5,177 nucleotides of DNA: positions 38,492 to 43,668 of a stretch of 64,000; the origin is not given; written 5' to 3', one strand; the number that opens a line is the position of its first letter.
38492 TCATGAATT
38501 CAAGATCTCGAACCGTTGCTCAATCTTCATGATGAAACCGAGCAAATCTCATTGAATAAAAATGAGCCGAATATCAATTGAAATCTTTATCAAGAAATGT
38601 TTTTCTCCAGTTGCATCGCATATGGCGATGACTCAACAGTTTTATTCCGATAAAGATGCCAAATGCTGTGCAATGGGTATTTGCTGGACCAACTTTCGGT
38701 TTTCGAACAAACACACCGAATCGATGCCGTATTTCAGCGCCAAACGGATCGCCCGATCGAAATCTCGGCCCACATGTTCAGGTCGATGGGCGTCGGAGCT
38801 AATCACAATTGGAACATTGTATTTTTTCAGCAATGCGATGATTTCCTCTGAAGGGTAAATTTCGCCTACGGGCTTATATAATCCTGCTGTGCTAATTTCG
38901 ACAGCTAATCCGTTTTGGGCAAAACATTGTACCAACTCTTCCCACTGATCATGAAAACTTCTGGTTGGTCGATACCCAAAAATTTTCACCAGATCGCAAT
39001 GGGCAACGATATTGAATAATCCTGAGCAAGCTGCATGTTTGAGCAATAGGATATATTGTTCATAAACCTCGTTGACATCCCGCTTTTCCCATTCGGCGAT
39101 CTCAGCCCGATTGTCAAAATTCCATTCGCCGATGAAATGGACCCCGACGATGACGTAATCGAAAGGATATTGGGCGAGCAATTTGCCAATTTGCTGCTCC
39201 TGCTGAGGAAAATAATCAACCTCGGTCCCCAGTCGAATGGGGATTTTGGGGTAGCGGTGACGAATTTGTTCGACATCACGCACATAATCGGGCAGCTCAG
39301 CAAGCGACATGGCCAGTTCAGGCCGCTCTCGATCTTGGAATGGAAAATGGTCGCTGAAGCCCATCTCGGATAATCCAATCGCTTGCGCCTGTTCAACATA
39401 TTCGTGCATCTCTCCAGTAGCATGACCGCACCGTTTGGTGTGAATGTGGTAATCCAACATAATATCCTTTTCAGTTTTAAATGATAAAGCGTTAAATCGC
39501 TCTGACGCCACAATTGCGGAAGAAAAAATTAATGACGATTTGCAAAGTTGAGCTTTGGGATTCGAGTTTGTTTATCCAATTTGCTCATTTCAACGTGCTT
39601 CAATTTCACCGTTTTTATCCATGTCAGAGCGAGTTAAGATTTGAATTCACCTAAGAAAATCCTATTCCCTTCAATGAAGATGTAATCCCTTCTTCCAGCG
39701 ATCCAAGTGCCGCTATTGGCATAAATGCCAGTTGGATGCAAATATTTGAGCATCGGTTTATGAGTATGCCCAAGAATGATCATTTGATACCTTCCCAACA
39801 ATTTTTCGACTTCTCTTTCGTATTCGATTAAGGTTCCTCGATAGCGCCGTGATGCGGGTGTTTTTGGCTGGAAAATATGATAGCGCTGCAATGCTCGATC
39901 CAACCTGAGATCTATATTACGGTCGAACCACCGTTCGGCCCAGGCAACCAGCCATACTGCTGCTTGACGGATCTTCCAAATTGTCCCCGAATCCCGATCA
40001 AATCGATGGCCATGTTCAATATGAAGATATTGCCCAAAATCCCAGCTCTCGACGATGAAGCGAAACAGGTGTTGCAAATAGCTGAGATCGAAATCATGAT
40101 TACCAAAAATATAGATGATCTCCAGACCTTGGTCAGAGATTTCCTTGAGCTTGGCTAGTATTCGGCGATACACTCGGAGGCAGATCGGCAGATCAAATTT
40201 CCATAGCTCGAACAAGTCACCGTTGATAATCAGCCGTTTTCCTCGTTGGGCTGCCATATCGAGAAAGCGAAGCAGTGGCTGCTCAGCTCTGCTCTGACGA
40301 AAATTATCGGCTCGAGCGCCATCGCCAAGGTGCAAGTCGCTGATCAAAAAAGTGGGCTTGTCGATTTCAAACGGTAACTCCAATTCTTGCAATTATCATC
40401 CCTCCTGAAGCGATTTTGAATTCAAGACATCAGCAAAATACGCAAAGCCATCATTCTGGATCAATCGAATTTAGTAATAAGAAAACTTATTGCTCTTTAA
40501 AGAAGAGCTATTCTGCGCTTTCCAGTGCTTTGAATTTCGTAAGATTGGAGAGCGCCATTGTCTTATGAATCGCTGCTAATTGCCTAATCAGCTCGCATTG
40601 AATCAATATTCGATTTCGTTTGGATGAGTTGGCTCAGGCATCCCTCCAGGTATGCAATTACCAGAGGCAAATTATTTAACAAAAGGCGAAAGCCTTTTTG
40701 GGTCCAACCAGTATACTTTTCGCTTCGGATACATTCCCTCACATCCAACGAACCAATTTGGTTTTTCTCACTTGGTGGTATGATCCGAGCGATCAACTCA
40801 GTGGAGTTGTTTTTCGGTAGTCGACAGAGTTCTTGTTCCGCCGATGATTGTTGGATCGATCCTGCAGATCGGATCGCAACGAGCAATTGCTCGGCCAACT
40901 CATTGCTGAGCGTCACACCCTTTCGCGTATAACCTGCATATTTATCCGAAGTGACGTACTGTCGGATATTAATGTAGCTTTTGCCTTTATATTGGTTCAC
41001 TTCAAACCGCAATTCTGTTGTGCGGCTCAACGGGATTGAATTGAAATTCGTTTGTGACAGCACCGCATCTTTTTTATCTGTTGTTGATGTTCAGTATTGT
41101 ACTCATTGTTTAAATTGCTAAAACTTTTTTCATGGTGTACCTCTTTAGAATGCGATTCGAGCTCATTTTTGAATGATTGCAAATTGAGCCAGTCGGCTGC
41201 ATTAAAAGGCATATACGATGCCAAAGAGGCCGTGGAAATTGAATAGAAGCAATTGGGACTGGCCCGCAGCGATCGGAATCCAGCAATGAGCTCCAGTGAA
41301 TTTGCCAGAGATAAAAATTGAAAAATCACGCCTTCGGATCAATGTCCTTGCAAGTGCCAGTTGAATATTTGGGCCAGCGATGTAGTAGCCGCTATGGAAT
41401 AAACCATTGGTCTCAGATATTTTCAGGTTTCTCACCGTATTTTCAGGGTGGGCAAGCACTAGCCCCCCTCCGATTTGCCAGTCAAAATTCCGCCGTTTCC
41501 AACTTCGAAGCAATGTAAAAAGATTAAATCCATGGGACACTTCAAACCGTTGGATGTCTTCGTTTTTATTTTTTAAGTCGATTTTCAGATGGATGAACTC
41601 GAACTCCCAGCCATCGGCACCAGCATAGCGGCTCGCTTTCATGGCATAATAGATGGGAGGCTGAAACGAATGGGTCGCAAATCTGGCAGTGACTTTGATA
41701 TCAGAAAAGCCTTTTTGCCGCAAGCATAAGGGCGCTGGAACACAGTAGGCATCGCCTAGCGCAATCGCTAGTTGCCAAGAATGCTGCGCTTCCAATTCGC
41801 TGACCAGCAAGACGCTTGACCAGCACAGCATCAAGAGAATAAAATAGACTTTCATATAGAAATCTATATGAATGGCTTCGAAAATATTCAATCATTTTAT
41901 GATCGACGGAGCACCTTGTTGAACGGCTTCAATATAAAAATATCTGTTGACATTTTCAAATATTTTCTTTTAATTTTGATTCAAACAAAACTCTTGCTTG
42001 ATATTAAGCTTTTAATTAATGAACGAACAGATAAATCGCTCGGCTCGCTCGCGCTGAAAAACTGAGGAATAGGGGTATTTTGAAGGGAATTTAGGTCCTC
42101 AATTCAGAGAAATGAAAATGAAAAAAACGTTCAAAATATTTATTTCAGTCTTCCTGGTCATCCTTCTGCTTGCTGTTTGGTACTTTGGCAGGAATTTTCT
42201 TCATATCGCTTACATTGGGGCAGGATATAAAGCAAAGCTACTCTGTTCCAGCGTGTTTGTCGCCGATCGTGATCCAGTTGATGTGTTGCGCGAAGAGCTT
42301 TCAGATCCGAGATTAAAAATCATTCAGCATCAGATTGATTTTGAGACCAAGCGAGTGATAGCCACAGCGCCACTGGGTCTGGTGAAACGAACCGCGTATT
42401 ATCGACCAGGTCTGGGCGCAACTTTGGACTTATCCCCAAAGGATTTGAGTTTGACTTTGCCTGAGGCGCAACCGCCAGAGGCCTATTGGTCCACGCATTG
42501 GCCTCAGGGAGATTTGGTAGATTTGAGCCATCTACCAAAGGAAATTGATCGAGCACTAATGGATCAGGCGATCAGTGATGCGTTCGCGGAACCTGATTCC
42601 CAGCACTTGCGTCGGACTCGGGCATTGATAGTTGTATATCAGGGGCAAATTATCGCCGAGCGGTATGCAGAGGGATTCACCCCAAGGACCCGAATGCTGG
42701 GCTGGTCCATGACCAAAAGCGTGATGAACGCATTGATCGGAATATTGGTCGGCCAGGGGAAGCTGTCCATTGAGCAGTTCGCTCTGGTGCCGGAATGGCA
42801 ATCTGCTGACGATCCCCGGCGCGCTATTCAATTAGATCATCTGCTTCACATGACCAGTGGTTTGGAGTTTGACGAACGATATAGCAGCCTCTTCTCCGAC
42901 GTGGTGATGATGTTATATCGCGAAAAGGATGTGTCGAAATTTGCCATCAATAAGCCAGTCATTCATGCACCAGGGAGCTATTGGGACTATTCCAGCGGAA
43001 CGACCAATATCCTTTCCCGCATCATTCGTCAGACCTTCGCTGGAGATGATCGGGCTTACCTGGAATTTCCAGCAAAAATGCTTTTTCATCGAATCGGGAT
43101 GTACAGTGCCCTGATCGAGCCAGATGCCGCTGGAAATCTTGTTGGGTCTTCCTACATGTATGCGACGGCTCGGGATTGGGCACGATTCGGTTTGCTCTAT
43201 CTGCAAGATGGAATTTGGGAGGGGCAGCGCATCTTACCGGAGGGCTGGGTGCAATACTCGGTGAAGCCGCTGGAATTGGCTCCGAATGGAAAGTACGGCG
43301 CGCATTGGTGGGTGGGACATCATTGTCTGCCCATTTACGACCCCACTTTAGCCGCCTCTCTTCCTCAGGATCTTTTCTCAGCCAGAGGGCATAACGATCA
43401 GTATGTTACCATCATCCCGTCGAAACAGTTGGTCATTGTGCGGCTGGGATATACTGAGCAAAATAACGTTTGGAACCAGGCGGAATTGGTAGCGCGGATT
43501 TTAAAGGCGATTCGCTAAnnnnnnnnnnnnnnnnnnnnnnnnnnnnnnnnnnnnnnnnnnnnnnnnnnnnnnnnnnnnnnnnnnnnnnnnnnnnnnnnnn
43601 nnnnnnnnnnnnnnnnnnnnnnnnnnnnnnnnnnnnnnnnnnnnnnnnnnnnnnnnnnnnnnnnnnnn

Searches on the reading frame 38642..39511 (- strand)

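Call 13: search_protein_families(library=pfam, proteins=[window:38642-39511:-])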
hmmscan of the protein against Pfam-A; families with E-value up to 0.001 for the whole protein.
window:38642-39511:- (289 aa): 2 families
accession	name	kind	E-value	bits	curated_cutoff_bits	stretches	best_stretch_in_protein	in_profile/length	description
PF02811.25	PHP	-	1.5e-24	87.6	26.4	1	20-209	1-164/164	PHP domain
PF13263.12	PHP_C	-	2.9e-05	24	21.3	1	225-249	8-32/56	PHP-associated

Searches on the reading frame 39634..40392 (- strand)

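Call 13: search_protein_families(library=pfam, proteins=[window:39634-40392:-])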
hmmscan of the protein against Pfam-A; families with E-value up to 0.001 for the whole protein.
window:39634-40392:- (252 aa): 2 families
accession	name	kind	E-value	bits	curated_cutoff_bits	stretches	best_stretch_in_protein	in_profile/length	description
PF00149.33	Metallophos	-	1.4e-07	32.5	21.5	1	15-213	4-191/191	Calcineurin-like phosphoesterase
PF12850.12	Metallophos_2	-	0.00059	20.3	27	0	16-228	5-133/154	Calcineurin-like phosphoesterase superfamily domain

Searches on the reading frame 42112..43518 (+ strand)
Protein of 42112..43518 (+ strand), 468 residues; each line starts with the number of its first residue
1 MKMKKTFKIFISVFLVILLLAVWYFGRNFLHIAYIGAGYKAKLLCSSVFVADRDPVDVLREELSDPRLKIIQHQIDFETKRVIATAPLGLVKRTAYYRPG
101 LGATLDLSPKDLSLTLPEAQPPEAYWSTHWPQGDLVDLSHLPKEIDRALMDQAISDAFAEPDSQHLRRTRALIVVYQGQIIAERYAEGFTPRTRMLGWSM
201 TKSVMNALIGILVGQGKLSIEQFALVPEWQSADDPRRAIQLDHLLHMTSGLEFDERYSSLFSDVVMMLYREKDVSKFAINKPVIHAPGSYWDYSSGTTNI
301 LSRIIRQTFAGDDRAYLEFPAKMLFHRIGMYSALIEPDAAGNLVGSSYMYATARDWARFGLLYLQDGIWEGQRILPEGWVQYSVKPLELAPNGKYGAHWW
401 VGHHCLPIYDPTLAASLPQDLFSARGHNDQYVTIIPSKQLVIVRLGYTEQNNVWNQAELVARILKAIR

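Call 13: search_protein_families(library=pfam, proteins=[window:42112-43518:+])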
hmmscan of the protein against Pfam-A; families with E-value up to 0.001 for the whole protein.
window:42112-43518:+ (468 aa): 1 family
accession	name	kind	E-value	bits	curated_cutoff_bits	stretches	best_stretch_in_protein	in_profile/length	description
PF00144.29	Beta-lactamase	-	5.9e-25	88.6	27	1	158-445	5-307/329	Beta-lactamase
